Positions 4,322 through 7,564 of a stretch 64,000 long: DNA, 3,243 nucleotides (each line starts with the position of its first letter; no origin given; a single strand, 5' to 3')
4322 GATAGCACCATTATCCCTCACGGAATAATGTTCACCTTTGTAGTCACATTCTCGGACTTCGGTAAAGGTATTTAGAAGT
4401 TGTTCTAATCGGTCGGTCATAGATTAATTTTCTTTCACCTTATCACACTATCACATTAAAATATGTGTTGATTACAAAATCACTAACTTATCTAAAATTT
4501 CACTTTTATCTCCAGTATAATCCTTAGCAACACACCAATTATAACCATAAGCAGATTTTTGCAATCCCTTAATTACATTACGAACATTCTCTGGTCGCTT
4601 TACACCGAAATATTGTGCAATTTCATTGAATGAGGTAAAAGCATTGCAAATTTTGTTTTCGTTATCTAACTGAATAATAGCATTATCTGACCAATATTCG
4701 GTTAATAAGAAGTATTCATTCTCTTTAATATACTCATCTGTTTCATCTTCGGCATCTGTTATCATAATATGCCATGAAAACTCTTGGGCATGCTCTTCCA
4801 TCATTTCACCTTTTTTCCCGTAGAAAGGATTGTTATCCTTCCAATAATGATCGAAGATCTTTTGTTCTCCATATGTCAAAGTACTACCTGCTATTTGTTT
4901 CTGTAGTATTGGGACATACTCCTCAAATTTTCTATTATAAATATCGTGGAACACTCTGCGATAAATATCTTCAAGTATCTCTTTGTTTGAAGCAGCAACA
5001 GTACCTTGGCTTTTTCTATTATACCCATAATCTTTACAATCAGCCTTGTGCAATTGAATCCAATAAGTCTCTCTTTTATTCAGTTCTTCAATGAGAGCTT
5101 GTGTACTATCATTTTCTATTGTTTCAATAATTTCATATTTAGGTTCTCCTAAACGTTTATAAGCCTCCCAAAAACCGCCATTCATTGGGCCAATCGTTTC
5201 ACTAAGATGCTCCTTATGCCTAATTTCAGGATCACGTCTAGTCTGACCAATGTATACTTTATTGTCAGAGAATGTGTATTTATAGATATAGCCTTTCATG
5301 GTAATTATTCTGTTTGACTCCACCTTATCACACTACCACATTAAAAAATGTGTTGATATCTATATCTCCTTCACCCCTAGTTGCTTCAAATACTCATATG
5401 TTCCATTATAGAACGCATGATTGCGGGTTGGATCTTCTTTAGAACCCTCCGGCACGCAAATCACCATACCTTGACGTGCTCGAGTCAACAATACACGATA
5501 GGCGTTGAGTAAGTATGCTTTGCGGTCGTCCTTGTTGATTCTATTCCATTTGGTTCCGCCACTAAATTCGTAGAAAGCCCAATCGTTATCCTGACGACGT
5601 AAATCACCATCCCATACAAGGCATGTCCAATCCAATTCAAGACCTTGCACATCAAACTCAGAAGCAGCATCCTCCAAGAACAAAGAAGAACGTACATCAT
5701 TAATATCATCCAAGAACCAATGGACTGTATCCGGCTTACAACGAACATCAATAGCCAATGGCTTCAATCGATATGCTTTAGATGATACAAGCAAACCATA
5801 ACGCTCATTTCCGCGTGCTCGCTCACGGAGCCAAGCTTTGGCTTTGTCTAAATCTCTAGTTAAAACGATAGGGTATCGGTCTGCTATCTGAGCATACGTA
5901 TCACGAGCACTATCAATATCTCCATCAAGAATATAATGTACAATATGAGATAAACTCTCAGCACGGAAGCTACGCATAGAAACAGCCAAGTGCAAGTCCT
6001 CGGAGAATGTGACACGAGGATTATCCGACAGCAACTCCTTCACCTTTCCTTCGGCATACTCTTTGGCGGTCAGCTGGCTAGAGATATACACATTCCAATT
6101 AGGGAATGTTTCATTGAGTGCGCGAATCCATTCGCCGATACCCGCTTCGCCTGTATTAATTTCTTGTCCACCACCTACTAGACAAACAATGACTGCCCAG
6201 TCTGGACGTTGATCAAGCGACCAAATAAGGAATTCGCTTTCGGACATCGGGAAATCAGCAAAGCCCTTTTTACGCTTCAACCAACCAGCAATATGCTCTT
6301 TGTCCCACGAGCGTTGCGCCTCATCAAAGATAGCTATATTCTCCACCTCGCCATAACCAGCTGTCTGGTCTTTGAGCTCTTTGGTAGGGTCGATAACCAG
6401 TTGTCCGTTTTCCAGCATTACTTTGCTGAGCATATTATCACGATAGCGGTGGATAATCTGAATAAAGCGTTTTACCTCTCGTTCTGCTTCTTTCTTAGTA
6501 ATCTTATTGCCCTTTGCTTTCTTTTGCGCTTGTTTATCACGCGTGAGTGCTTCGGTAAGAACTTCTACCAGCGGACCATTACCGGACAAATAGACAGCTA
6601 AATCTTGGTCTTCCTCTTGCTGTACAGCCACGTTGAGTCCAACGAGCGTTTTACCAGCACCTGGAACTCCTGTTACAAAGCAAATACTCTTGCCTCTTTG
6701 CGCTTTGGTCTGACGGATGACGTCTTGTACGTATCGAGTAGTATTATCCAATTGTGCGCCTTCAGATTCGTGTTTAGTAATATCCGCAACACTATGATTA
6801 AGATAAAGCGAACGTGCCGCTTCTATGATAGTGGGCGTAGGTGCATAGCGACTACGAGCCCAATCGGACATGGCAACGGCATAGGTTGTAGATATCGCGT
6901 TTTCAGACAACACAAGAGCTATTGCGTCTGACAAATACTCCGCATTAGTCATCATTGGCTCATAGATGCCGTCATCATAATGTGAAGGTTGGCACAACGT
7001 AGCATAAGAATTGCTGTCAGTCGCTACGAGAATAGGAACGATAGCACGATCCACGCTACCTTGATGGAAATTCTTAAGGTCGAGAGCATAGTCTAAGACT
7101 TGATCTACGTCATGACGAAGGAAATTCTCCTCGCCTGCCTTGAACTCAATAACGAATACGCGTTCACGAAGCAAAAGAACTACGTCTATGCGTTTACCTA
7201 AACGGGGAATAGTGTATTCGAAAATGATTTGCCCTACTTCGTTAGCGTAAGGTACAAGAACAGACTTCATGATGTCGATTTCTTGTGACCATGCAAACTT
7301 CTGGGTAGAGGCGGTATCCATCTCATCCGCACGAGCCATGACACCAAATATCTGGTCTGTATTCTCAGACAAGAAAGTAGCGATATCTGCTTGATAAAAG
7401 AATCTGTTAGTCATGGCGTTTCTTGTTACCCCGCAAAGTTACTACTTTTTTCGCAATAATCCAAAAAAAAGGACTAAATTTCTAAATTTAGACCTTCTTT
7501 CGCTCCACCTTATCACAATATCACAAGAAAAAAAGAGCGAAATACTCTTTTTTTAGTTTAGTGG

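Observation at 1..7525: The same two-part non-coding repeat sits at every junction of a six-gene, single-strand cassette array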

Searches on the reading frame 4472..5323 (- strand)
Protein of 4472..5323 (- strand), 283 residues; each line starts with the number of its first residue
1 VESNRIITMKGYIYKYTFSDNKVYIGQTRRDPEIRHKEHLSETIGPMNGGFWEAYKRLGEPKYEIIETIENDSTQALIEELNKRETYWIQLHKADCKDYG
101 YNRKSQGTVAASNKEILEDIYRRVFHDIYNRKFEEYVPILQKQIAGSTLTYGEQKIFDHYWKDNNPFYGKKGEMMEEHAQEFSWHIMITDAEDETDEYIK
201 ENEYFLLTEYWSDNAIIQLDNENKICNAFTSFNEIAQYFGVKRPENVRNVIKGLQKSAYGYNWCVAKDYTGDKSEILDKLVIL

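Call 7: search_protein_families(library=pfam, proteins=[window:4472-5323:-], max_evalue=0.01)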
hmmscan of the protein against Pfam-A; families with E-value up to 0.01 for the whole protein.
window:4472-5323:- (283 aa): 1 family
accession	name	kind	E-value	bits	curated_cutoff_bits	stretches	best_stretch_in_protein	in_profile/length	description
PF01541.30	GIY-YIG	-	6.1e-06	26.9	22.6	1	10-94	1-74/78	GIY-YIG catalytic domain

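Call 54: find_homologous_proteins(query=window:4472-5299:-, max_evalue=1e-20)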
Query window:4472-5299:- (275 aa): 325 proteins with E <= 1e-20 among 851 candidates; the best 120 are listed.
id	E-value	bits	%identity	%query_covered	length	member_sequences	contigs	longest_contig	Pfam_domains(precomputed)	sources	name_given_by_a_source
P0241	4.7e-181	619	97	100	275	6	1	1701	PF01541.31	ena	-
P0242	1.2e-128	447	72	100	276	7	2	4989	PF01541.31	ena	-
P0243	6.7e-115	402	63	98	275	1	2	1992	-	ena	-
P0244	9.5e-108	378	62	99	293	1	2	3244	-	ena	-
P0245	7.5e-104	365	62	98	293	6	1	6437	-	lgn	-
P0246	5.1e-103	363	60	99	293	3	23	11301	-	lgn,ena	-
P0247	1.2e-101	358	60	98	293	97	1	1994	-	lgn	-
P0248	1.6e-99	351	59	98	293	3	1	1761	-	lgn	-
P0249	2.2e-72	262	60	70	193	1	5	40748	-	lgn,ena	-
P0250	2.8e-59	219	43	95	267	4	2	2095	-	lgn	-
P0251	1.5e-56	210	42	95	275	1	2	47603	PF22083.3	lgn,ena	-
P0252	1.5e-56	210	45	95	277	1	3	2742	-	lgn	-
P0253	7.3e-56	208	44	95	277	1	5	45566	-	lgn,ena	-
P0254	4.2e-55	206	44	95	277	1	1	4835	-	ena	-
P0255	8.8e-55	204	44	95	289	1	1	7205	-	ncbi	-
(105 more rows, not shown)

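Call 55: find_encoding_contigs(protein=P0246, flank=10000, max_places=10)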
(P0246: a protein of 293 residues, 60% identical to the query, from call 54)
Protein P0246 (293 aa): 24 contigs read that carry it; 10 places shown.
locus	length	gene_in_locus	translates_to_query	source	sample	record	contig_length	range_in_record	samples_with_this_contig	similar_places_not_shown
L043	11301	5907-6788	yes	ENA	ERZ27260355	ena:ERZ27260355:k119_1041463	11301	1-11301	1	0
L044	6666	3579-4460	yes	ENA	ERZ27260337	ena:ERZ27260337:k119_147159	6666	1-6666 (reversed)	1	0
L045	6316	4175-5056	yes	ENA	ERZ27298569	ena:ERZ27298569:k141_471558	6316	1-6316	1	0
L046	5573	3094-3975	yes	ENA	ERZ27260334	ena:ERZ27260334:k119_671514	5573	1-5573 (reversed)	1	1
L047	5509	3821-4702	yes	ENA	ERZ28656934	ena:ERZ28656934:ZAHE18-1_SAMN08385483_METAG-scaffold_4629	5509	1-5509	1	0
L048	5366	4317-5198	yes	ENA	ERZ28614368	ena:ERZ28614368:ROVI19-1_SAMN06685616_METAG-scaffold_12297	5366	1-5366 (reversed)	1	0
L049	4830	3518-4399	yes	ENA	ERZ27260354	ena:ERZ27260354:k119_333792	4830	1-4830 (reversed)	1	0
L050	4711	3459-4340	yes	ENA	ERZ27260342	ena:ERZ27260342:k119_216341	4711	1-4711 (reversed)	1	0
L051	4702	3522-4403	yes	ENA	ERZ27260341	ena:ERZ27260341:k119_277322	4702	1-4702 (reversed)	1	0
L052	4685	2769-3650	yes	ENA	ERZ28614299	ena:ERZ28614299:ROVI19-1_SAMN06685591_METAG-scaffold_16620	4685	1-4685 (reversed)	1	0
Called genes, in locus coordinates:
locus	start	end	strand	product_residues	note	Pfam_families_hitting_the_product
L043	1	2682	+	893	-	?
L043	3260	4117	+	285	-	PF02498:Bro-N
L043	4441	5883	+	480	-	PF13306:LRR_5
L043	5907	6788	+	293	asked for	-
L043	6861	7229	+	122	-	-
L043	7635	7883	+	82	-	-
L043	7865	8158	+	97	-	PF05016:ParE_toxin, PF06769:YoeB_toxin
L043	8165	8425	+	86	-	-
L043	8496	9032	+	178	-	PF00210:Ferritin (faint), PF02915:Rubrerythrin, PF21349:RUBY_RBDX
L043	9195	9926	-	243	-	PF00072:Response_reg, PF00486:Trans_reg_C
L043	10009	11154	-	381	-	PF28492:Beta_helix_4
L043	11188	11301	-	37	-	?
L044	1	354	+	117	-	?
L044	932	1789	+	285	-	PF02498:Bro-N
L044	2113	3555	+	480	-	PF13306:LRR_5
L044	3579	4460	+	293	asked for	-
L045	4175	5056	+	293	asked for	-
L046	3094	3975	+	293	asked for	-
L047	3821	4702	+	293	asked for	-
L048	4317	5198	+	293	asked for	-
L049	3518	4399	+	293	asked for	-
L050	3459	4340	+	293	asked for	-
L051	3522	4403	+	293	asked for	-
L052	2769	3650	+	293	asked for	-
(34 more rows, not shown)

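Call 68: search_protein_families(library=padloc, proteins=[window:4472-5299:-], max_evalue=0.001)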
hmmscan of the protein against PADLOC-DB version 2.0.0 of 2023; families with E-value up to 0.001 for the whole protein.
window:4472-5299:- (275 aa): 0 families

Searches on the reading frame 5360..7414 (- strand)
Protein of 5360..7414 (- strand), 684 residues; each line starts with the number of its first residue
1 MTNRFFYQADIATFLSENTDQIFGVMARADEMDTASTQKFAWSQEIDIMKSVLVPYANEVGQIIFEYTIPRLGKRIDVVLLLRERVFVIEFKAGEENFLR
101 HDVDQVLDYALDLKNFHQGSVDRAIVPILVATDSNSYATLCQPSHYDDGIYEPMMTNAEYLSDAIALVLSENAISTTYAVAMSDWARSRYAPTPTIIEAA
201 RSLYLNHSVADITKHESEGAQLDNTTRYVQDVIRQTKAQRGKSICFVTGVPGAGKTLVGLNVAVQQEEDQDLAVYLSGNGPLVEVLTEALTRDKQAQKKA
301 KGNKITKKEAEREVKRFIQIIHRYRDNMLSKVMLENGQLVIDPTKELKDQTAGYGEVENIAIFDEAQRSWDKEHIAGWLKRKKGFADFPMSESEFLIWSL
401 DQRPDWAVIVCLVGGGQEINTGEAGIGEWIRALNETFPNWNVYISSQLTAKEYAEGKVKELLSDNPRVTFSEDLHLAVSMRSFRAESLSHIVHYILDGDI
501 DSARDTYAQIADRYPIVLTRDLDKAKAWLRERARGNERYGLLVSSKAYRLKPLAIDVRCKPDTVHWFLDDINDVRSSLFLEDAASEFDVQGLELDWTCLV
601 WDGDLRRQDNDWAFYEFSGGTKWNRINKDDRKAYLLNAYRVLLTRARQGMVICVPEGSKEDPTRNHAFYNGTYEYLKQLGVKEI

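Call 7: search_protein_families(library=pfam, proteins=[window:5360-7414:-], max_evalue=0.01)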
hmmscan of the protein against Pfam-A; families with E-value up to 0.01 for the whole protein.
window:5360-7414:- (684 aa): 5 families
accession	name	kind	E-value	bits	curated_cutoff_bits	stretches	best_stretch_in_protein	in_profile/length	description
PF09848.15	SLFN-g3_helicase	-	1.8e-70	238.5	24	1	242-655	1-353/354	Schlafen group 3, DNA/RNA helicase domain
PF13401.12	AAA_22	-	0.00072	20.3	27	1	240-329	2-85/130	AAA domain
PF13191.12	AAA_16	-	0.0013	19.6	32.6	1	227-292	10-75/167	AAA ATPase domain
PF00270.35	DEAD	-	0.0024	18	26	1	237-374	12-134/167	DEAD/DEAH box helicase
PF06745.19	ATPase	-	0.0032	17.3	26.6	0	242-315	19-93/231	KaiC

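Call 25: find_encoding_contigs(protein=window:5360-7414:-, flank=10000, max_places=10)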
Protein window:5360-7414:- (684 aa): no gene with exactly this product is on record in the collection.

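Call 68: search_protein_families(library=padloc, proteins=[window:5360-7414:-], max_evalue=0.001)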
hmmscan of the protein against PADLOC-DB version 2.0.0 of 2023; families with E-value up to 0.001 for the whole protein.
window:5360-7414:- (684 aa): 3 families
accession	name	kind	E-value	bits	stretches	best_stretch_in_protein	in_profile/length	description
PDLC05014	PDC-S41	-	1.7e-266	883.7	1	3-684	2-653/657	-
PDLC02372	Nhi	-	3e-06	24.1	0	230-279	187-236/470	-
PDLC02350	AbiO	-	7.2e-05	19.7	0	233-270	191-221/468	AbiO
